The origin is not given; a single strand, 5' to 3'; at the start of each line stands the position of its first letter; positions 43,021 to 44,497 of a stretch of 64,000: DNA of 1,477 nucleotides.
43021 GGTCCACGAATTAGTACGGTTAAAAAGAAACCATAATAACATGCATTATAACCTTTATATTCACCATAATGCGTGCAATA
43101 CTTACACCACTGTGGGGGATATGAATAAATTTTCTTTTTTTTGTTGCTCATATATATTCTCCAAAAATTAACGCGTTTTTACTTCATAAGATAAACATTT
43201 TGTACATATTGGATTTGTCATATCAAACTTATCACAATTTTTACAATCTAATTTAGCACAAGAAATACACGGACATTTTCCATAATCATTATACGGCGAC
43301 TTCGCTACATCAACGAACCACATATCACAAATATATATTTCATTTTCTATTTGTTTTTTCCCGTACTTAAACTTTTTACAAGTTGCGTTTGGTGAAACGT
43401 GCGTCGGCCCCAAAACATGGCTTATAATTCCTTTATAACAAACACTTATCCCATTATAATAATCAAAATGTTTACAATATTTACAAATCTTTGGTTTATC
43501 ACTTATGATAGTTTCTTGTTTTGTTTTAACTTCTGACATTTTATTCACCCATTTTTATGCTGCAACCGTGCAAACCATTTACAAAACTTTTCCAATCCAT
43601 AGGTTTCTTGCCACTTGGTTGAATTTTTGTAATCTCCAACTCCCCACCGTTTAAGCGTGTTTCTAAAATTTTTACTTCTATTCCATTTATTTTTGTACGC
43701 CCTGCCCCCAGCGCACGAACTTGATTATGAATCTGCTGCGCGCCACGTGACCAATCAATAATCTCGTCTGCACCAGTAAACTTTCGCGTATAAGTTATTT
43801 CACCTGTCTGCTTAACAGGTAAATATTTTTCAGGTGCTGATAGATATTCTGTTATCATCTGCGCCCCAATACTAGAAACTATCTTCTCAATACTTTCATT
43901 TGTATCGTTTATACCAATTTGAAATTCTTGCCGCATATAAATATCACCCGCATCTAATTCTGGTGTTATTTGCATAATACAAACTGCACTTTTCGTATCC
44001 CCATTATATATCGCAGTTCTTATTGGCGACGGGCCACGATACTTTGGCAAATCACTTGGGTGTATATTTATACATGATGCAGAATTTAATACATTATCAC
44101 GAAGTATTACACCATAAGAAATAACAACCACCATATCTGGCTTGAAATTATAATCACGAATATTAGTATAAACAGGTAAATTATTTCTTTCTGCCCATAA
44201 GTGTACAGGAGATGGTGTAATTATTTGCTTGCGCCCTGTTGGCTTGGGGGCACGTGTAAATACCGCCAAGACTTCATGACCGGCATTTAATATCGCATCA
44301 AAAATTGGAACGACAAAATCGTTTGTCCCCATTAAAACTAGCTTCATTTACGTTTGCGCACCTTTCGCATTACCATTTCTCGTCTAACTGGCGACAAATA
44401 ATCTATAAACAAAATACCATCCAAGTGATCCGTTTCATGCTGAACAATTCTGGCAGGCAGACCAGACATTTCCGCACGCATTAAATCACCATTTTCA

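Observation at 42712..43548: Tandem family of small Cys-rich proteins (a fused A+B gene followed by separate A and B genes) inserted into the def-fmt-truA operon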

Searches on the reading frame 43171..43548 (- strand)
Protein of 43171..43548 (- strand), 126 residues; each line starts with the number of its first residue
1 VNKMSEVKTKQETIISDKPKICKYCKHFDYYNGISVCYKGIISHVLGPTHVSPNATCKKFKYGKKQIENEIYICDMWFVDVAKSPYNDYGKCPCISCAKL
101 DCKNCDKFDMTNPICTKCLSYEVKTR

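Call 5: search_protein_families(library=pfam, proteins=[window:43171-43548:-], max_evalue=10)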
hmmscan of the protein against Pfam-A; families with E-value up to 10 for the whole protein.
seq(126 aa): 0 families

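Call 6: search_protein_families(library=ncbifam, proteins=[window:43171-43548:-], max_evalue=10)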
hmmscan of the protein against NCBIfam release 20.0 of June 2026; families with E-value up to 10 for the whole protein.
seq(126 aa): 0 families

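Call 7: search_protein_families(library=phrogs, proteins=[window:43171-43548:-], max_evalue=10)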
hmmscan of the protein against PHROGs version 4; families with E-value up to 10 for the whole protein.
seq(126 aa): 3 families
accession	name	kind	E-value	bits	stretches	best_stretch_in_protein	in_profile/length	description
phrog_2709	-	unknown function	0.02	15.9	1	51-80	39-68/103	-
phrog_7607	-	unknown function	0.04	15.5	1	70-92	52-74/79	-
phrog_13558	-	unknown function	4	8.5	1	7-37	17-45/69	-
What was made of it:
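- On Known anti-phage defence or phage protein families: The best PHROGs E-value is 0.02 (call 7).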

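Call 8: find_homologous_proteins(query=window:43171-43548:-, max_evalue=0.1)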
Query seq(126 aa) (126 aa): 2 proteins with E <= 0.1 among 15 candidates.
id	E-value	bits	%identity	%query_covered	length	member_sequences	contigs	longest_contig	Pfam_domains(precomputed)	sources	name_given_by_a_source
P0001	3.1e-76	271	96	98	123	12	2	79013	-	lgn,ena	-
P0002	1.4e-52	195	70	98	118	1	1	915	-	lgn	-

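Call 9: find_encoding_contigs(protein=P0001, flank=10000, max_places=6)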
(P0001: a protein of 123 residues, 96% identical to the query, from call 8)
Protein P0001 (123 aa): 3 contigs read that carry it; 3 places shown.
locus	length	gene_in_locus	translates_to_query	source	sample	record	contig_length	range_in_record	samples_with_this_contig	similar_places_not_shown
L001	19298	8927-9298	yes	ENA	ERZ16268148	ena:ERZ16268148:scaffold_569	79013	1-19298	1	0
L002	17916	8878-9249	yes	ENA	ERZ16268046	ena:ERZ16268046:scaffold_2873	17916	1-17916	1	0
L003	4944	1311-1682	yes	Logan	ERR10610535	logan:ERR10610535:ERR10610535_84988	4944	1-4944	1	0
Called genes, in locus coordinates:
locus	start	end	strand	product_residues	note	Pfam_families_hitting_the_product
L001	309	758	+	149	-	PF12802:MarR_2 (weak), PF01047:MarR, PF01638:HxlR (weak)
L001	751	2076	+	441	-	PF02321:OEP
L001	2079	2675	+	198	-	-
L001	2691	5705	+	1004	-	PF00873:ACR_tran, PF03176:MMPL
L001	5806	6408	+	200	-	PF12710:HAD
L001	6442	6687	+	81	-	-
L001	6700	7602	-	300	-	PF02646:RmuC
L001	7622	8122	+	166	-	PF01327:Pep_deformylase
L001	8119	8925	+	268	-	PF00551:Formyl_trans_N, PF02911:Formyl_trans_C (weak)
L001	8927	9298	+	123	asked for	-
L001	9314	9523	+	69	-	-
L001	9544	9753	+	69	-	-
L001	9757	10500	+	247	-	PF01416:PseudoU_synth_1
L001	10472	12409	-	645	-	PF13567:DUF4131, PF03772:Competence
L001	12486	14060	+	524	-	PF06418:CTP_synth_N, PF00117:GATase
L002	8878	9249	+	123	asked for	-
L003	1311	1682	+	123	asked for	-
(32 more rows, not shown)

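Call 10: find_encoding_contigs(protein=P0002, flank=10000, max_places=6)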
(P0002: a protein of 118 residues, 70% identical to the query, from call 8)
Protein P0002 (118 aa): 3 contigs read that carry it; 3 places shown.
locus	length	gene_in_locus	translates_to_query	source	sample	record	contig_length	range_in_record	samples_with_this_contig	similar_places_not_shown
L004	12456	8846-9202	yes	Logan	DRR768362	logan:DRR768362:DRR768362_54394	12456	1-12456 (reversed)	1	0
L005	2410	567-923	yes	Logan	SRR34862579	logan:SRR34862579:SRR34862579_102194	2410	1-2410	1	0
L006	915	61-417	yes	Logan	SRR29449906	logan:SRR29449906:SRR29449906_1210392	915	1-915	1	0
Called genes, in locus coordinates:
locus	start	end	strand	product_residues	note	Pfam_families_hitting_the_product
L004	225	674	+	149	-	PF12802:MarR_2 (weak), PF01047:MarR, PF01638:HxlR (weak)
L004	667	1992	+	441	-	PF02321:OEP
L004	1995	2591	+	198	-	PF25967:RND-MFP_C (weak)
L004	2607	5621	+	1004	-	PF00873:ACR_tran, PF03176:MMPL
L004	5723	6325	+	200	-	PF12710:HAD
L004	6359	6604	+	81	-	-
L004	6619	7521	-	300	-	PF02646:RmuC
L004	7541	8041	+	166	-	PF01327:Pep_deformylase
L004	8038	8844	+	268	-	PF00551:Formyl_trans_N, PF02911:Formyl_trans_C (weak)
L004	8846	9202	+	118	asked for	-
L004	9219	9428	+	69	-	-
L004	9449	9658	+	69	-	-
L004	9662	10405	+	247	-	PF01416:PseudoU_synth_1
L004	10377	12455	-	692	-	?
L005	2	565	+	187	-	?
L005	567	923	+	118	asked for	-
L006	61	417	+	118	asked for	-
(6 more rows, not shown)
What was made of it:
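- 43168..43539 (-): Gene AB: fused two-module protein of 123 aa from ATG 43539. An alternative GTG start at 43548 would give 126 aa. Orthologues sit in the same context (calls 9, 10).
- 43541..44347 (-): fmt (methionyl-tRNA formyltransferase, short 268-aa form). Its conserved 3' end is the upstream anchor of the cassette site. Precomputed Pfam hits in calls 9 and 10.
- On Glycyl-radical-enzyme small subunits: The neighbours are MarR, an RND efflux system, HAD, RmuC, def, fmt, truA, ComEC, CTP synthase and others (calls 9, 10).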

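Call 47: predict_structure(alignment_id=A3)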
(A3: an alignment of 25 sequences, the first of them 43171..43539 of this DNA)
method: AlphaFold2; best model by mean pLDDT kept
length: 123 residues; sequences in the alignment: 25
mean_pLDDT: 38.6   pTM: 0.24
mean pLDDT of the five models: 38.6, 37.0, 36.6, 36.2, 34.5
residues with pLDDT >= 90: 0; 70-90: 0; 50-70: 7; < 50: 116
segments of 3 or more residues with pLDDT < 50: 1-21, 27-33, 39-123
pLDDT, mean of each block of 10 residues (from residue 1): 35 37 49 49 38 37 32 29 33 41 41 44 30
secondary structure, 60 per line:
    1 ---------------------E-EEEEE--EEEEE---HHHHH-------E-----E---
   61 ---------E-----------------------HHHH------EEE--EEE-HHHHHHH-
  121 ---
elements in order: E24-28 E31-35 H39-43 H94-97 E104-106 E109-111 H113-119
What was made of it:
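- Tried and rejected: AlphaFold2 of AB with a 25-row alignment failed (pLDDT 38.6, call 47).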

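Call 81: search_protein_families(library=padloc, proteins=[window:43171-43539:-], max_evalue=1)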
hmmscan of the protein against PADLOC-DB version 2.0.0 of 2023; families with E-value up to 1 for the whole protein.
seq(123 aa): 0 families

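Call 92: find_related_loci(query=window:43171-43539:-, collection=viral_contigs, flank=5000)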
Query window:43171-43539:- (123 aa) in viral_contigs; peptide patterns used: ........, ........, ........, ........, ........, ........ (x = any residue, [..] = any of these).
No stretch of DNA in the collection matches any of the patterns.

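Call 93: find_related_loci(query=window:43171-43539:-, collection=metagenome_contigs, flank=3000)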
Query window:43171-43539:- (123 aa) in metagenome_contigs; peptide patterns used: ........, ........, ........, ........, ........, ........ (x = any residue, [..] = any of these).
47 stretches matched a pattern, but none encodes a relative of the query by tblastn (E <= 1e-3).

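Call 99: list_cluster_members(proteins=[window:43171-43539:-, window:42945-43151:-, window:42715-42921:-])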
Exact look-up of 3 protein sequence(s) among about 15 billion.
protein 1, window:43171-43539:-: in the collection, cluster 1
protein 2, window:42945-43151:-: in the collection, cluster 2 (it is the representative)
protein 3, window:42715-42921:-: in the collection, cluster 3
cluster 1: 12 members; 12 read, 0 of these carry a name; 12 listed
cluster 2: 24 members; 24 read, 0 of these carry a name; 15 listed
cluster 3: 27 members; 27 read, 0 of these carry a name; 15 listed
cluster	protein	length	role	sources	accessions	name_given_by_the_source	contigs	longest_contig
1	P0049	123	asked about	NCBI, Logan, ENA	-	-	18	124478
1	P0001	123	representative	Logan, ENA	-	-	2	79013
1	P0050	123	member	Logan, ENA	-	-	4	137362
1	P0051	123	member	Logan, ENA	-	-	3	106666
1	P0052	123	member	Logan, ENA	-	-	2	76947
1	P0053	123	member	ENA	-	-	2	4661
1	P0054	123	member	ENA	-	-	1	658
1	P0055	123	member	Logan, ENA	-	-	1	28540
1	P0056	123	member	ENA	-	-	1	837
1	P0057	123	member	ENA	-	-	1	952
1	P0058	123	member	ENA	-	-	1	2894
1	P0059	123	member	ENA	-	-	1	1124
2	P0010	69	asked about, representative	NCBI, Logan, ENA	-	-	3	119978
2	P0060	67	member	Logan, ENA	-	-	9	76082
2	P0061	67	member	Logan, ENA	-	-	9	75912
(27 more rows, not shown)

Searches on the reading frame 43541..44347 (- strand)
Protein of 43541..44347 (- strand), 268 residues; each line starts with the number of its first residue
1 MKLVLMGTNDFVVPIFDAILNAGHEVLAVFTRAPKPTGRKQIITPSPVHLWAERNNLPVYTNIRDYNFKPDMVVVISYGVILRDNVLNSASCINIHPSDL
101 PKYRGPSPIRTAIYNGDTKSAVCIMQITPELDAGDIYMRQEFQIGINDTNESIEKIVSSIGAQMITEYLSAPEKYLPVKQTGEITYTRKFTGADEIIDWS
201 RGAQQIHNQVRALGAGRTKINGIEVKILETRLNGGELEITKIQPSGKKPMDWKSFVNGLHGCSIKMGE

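Call 17: find_related_loci(query=window:43541-44347:-, collection=genome_contigs, flank=6000)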
Query window:43541-44347:- (268 aa) in genome_contigs; peptide patterns used: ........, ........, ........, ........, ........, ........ (x = any residue, [..] = any of these).
237 stretches matched a pattern; 212 encode a relative of the query (tblastn E <= 1e-3); the best 80 are kept; 80 distinct loci.
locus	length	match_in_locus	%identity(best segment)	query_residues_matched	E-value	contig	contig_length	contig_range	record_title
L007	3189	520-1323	84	1-268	5e-163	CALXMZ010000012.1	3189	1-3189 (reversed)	MAG: uncultured Alphaproteobacteria bacterium isolate E02__bin298 genome assembly, contig: E02__k127_6482410, whole geno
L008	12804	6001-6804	84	1-268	2e-155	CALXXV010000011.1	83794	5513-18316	MAG: uncultured Alphaproteobacteria bacterium isolate E08__bin46 genome assembly, contig: E08__k127_4269185, whole genom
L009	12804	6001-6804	82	1-268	1e-154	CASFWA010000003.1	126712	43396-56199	uncultured proteobacterium isolate A86_L4_360360_idba_bin.28 genome assembly, contig: A86_L4_360360_idba_bin.28.fa_scaff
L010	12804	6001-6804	81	1-268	5e-153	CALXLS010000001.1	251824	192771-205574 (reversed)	MAG: uncultured Alphaproteobacteria bacterium isolate BRZ_DL__bin85 genome assembly, contig: BRZ_DL__NODE_34_length_2518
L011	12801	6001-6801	81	1-267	1e-150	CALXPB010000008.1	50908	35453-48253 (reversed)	MAG: uncultured Alphaproteobacteria bacterium isolate BRZ_R__bin77 genome assembly, contig: BRZ_R__NODE_1003_length_5090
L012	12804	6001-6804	78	1-268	2e-149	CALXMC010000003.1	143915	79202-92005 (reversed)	MAG: uncultured Alphaproteobacteria bacterium isolate BRZ_EE__bin33 genome assembly, contig: BRZ_EE__NODE_177_length_143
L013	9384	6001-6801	81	1-267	2e-148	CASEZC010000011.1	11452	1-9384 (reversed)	uncultured proteobacterium isolate Batch6_idba_bin.201 genome assembly, contig: Batch6_idba_bin.201.fa_k87_6220837, whol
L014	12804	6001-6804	78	1-268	1e-147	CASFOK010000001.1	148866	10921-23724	uncultured proteobacterium isolate SI.B28.metabat-bins.76 genome assembly, contig: SI.B28.metabat-bins.76.fa_k141_8054,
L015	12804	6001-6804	78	1-268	6e-147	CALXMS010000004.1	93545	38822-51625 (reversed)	MAG: uncultured Alphaproteobacteria bacterium isolate BRZ_MB__bin43 genome assembly, contig: BRZ_MB__NODE_396_length_935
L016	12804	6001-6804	78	1-268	9e-147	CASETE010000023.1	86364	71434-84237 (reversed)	uncultured proteobacterium isolate SI.O98.metabat-bins.90 genome assembly, contig: SI.O98.metabat-bins.90.fa_k141_548381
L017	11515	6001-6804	78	1-268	3e-146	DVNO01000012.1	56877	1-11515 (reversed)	MAG TPA_asm: Candidatus Enterousia avicola isolate CHK136-897 CHK136__C76065_L56877_ERR2241905, whole genome shotgun seq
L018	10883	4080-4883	78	1-268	3e-146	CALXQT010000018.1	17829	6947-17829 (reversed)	MAG: uncultured Alphaproteobacteria bacterium isolate E20__bin73 genome assembly, contig: E20__k127_4114708, whole genom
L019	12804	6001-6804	76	1-268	9e-146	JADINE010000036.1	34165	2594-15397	MAG: Candidatus Enterousia excrementavium isolate B1-16210 B1M03__C357397_L34165_SRR9113712, whole genome shotgun sequen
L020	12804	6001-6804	77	1-268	7e-146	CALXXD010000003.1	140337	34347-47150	MAG: uncultured Alphaproteobacteria bacterium isolate BRZ_AB__bin14 genome assembly, contig: BRZ_AB__NODE_109_length_140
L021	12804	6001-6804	76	1-268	1e-144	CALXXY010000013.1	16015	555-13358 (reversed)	MAG: uncultured Alphaproteobacteria bacterium isolate BRZ_PP__bin55 genome assembly, contig: BRZ_PP__NODE_3430_length_16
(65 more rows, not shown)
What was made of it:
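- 43541..44347 (-): 212 relatives were found and 80 kept (call 17).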
